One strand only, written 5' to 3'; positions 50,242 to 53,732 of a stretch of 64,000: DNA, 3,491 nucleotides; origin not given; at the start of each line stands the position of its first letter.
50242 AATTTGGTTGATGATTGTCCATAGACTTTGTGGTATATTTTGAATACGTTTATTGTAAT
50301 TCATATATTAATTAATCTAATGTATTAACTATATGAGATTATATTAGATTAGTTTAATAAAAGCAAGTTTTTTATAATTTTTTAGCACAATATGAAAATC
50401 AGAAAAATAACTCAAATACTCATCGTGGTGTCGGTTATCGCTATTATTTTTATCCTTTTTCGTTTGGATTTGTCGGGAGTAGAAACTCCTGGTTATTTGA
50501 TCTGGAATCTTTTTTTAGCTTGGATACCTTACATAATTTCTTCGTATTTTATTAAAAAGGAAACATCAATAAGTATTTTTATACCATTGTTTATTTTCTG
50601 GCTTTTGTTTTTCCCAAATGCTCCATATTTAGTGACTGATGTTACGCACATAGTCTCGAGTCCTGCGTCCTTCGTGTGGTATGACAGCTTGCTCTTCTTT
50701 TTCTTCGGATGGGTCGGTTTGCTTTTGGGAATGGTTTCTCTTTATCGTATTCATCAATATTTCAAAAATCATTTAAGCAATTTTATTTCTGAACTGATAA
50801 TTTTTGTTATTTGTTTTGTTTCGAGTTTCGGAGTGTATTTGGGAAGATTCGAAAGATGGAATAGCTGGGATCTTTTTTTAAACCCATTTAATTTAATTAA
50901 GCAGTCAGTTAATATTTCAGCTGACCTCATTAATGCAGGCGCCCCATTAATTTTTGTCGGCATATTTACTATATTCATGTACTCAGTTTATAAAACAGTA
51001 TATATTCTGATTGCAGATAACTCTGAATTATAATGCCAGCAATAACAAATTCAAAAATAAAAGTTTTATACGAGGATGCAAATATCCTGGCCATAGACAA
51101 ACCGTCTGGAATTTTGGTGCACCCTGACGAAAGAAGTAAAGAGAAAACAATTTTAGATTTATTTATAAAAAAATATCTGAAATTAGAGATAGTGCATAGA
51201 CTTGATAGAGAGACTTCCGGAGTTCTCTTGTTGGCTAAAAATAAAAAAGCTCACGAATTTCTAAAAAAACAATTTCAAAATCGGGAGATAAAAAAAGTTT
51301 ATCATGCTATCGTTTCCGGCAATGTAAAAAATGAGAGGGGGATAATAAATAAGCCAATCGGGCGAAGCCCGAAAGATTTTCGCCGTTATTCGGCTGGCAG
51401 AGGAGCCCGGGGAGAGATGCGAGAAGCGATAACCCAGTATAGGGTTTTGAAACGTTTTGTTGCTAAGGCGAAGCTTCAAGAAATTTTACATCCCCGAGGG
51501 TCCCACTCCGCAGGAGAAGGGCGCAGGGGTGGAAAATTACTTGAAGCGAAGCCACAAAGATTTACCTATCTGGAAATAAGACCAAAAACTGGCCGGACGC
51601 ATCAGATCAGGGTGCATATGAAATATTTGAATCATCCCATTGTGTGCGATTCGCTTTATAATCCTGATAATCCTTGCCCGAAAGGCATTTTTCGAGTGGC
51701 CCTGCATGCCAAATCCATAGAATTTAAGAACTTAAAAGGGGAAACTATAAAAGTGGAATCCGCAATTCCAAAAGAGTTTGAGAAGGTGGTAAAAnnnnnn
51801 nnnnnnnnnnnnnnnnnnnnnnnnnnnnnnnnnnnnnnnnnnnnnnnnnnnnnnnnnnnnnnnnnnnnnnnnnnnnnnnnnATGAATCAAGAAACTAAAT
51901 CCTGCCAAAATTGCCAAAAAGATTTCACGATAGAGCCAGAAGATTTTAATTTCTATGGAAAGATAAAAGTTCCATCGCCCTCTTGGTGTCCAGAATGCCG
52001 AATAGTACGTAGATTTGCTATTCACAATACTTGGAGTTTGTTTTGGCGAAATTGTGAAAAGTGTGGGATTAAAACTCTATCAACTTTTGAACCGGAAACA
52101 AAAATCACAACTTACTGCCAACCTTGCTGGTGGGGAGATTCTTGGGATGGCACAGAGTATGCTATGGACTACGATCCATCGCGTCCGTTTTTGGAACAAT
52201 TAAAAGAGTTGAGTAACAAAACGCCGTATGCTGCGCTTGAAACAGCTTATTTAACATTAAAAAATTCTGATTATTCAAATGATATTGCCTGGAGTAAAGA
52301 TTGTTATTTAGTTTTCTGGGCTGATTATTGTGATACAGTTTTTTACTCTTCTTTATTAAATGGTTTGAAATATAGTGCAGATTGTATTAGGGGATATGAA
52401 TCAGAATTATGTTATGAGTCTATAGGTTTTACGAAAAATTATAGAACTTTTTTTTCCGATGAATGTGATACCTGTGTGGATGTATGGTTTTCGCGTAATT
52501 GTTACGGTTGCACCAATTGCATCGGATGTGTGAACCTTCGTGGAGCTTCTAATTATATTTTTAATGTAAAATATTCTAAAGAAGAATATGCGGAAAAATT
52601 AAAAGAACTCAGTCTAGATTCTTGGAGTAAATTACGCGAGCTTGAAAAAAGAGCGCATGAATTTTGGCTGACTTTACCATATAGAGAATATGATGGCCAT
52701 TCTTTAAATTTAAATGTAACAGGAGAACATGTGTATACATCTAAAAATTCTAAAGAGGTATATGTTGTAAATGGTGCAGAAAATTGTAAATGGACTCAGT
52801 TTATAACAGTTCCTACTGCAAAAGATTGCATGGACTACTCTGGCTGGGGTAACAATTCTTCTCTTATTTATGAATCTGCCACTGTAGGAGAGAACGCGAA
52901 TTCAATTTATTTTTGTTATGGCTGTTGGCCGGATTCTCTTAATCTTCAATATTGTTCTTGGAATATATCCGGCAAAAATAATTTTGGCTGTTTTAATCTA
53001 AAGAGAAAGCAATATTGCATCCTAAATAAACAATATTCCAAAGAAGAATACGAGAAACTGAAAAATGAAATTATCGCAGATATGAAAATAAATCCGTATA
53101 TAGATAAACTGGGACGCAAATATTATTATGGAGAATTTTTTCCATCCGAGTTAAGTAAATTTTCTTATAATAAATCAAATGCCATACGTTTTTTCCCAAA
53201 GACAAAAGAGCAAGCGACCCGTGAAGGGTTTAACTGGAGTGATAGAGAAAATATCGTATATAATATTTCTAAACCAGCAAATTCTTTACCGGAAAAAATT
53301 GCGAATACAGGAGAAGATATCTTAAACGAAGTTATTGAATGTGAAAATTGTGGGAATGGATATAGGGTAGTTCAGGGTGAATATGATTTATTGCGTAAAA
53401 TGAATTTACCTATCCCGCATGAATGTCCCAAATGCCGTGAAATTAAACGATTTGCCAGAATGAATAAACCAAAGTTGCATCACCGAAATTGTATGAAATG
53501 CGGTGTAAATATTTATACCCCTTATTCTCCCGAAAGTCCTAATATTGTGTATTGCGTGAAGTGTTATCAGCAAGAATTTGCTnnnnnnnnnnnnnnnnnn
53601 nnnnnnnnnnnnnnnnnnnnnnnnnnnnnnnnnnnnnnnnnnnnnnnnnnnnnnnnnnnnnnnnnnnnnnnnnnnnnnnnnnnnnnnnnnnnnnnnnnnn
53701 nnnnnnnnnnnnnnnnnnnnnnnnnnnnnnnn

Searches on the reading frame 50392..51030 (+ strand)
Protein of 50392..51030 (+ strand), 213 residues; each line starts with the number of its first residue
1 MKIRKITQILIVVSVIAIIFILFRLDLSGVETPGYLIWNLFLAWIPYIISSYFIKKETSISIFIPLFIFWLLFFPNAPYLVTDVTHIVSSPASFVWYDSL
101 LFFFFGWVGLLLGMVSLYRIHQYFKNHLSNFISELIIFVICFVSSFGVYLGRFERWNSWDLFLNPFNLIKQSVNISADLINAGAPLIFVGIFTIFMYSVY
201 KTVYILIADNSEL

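Call 29: search_protein_families(library=pfam, proteins=[window:50392-51030:+], max_evalue=0.001)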
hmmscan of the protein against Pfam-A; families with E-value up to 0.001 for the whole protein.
window:50392-51030:+ (213 aa): 1 family
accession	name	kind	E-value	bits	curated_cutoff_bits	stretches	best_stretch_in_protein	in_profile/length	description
PF07099.16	DUF1361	-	3.8e-41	141.2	25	1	38-198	1-168/169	Protein of unknown function (DUF1361)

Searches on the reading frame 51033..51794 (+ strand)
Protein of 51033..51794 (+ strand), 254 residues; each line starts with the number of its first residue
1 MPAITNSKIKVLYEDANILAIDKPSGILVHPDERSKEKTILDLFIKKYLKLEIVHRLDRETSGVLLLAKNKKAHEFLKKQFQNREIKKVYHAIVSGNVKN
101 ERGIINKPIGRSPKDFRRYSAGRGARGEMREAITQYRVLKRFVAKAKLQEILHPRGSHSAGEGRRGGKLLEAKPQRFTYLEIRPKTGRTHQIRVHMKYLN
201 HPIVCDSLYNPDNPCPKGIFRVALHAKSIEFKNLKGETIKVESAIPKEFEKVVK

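Call 29: search_protein_families(library=pfam, proteins=[window:51033-51794:+], max_evalue=0.001)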
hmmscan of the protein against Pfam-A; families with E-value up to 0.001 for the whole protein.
window:51033-51794:+ (254 aa): 1 family
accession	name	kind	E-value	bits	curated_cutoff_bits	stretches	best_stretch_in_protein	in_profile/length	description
PF00849.27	PseudoU_synth_2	-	4.5e-35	121.6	26.8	1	17-197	1-151/152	RNA pseudouridylate synthase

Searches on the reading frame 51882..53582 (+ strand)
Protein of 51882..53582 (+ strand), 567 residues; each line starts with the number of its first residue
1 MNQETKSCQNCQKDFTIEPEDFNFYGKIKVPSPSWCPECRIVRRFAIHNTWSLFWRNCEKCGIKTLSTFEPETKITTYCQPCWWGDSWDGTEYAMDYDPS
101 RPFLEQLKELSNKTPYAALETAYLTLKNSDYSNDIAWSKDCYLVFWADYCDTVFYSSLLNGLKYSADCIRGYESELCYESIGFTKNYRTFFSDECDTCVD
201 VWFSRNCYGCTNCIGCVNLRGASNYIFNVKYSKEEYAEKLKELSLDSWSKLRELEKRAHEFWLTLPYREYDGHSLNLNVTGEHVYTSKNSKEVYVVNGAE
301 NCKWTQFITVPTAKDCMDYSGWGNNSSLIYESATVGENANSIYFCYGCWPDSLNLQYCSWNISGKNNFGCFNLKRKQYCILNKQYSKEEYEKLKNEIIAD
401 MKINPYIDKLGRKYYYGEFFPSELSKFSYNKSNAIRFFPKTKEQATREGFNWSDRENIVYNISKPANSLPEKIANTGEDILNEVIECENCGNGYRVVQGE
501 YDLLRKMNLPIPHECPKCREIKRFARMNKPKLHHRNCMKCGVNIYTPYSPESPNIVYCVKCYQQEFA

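Call 4: search_protein_families(library=pfam, proteins=[window:51882-53582:+], max_evalue=1)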
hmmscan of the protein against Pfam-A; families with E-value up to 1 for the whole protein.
window:51882-53582:+ (567 aa): 3 families
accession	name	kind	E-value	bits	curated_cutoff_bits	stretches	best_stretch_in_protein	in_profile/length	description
PF23477.1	zf_Tbcl_2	-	9.2e-06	25.7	27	2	533-564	4-35/37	Probable treble clef zinc finger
PF25080.1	zf_RING-like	-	0.029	14.8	27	1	195-217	3-25/48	RING zinc finger-like domain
PF23165.1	zf-C2H2_FBX41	-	0.17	11.8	24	1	512-524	2-14/30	F-box only protein 41 C2H2 zinc finger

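Call 5: search_protein_families(library=ncbifam, proteins=[window:51882-53582:+], max_evalue=1)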
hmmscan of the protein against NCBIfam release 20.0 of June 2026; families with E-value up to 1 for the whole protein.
window:51882-53582:+ (567 aa): 2 families
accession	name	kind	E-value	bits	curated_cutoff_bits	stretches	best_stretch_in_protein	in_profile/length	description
TIGR04272.1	cxxc_cxxc_Mbark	domain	7.5e-05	22.4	36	2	533-564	4-35/37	CxxC-x17-CxxC domain-containing protein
NF041070.1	carrier_LysW_Arch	domain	0.1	12.7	75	1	483-499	22-38/57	alpha-aminoadipate/glutamate carrier protein LysW/ArgW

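Call 9: find_homologous_proteins(query=window:51882-53582:+)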
Query window:51882-53582:+ (567 aa): 7931 proteins with E <= 0.001 among 8000 candidates; the best 120 are listed.
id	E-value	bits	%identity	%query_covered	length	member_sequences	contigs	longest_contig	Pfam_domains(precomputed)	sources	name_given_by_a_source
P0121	0.0e+0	1366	100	100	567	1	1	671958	PF23477.2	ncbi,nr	ncbi:MAG: hypothetical protein PHT16_01030 [Candidatus Pacebacteria bacterium]|nr:hypothetical prote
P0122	0.0e+0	1132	80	100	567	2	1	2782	-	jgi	jgi:hypothetical protein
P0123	0.0e+0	1100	78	100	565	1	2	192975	-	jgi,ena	jgi:hypothetical protein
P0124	0.0e+0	1098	78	100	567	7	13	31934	PF23477.2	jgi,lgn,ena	-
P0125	0.0e+0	1072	77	100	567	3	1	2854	PF23477.2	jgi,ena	-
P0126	0.0e+0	1067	77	100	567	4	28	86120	-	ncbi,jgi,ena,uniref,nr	ncbi:hypothetical protein A3B84_00665 [Candidatus Nomurabacteria bacterium RIFCSPHIGHO2_02_FULL_35_1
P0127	0.0e+0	1054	74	100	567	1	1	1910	PF23477.2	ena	-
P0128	0.0e+0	1044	75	100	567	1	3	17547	PF23477.2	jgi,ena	-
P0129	0.0e+0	1044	75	100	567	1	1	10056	PF23477.2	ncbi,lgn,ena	ncbi:MAG: hypothetical protein WCI76_02420 [bacterium]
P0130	0.0e+0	1034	74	100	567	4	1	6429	PF23477.2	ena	-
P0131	0.0e+0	1026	75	99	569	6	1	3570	-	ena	-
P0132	0.0e+0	1025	73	100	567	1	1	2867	PF23477.2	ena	-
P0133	0.0e+0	1021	73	100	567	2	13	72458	-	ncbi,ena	-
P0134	0.0e+0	1018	73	100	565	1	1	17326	-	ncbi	-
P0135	0.0e+0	1011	72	99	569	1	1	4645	-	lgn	-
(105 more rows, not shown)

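Call 36: search_protein_families(library=padloc, proteins=[window:51882-53582:+], max_evalue=1)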
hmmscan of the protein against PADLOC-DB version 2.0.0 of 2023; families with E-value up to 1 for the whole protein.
window:51882-53582:+ (567 aa): 0 families

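Call 37: search_protein_families(library=phrogs, proteins=[window:51882-53582:+], max_evalue=1)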
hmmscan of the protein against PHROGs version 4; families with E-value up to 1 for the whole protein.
window:51882-53582:+ (567 aa): 0 families
